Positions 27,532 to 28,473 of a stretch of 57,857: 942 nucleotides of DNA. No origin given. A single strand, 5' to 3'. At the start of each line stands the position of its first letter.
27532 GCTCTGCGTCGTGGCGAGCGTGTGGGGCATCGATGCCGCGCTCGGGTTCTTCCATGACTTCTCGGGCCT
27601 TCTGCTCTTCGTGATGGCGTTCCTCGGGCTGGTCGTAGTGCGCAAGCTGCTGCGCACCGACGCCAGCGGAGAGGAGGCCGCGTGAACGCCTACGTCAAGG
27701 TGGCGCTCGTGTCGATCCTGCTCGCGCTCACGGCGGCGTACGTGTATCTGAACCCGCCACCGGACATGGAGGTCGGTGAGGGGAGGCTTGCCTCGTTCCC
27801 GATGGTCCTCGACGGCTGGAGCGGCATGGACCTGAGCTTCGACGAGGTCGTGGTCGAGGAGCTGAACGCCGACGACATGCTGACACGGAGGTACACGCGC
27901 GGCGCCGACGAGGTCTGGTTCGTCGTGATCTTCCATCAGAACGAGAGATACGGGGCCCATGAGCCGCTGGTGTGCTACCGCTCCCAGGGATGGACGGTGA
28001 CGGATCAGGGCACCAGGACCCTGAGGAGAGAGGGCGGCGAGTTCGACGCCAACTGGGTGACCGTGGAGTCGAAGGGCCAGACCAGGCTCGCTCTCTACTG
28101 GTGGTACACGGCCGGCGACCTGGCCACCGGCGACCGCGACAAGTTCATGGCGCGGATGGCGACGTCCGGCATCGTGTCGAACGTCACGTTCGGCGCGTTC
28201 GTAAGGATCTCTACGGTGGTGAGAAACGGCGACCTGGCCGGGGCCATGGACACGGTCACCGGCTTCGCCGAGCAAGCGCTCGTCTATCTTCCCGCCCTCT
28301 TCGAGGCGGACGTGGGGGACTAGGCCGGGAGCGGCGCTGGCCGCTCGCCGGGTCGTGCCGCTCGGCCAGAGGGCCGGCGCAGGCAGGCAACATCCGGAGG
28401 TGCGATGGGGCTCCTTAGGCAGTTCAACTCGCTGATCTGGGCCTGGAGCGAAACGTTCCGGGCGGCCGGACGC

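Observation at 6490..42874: Three sigma54 promoters define a putative surface-glycan/surface-protein regulon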

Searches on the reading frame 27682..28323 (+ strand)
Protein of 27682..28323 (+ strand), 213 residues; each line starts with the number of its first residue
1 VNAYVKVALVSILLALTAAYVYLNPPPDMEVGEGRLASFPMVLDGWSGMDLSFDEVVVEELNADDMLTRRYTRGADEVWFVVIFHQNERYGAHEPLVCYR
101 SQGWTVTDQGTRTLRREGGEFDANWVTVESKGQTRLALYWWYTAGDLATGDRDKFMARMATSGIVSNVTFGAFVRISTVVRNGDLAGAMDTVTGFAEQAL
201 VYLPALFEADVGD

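Call 12: search_protein_families(library=ncbifam, proteins=[window:27682-28323:+], max_evalue=0.00001)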
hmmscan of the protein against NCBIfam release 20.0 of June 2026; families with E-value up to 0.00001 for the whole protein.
window:27682-28323:+ (213 aa): 6 families
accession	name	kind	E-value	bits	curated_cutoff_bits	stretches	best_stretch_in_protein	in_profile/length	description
TIGR02914.1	EpsI_fam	equivalog_domain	1.3e-25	89.9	42.8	1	37-203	2-170/174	exosortase C-terminal domain/associated protein EpsI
TIGR04152.1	exosort_VPLPA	exception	1.5e-23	83.7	400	1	6-203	279-481/486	VPLPA-CTERM-specific exosortase XrtD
NF038142.1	exosort_XrtW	exception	1.9e-15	56.2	425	1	7-205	298-492/494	exosortase W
NF045609.1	EpsI_type_B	exception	5.9e-12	45.4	220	1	64-196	71-203/221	exosortase-associated protein EpsI, B-type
NF045608.2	EpsI_type_V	exception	6.7e-12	45.2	228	1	64-198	68-203/218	exosortase-associated protein EpsI, V-type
TIGR04476.1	exosort_XrtN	exception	7.3e-06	25.3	200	1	86-156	328-394/406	exosortase N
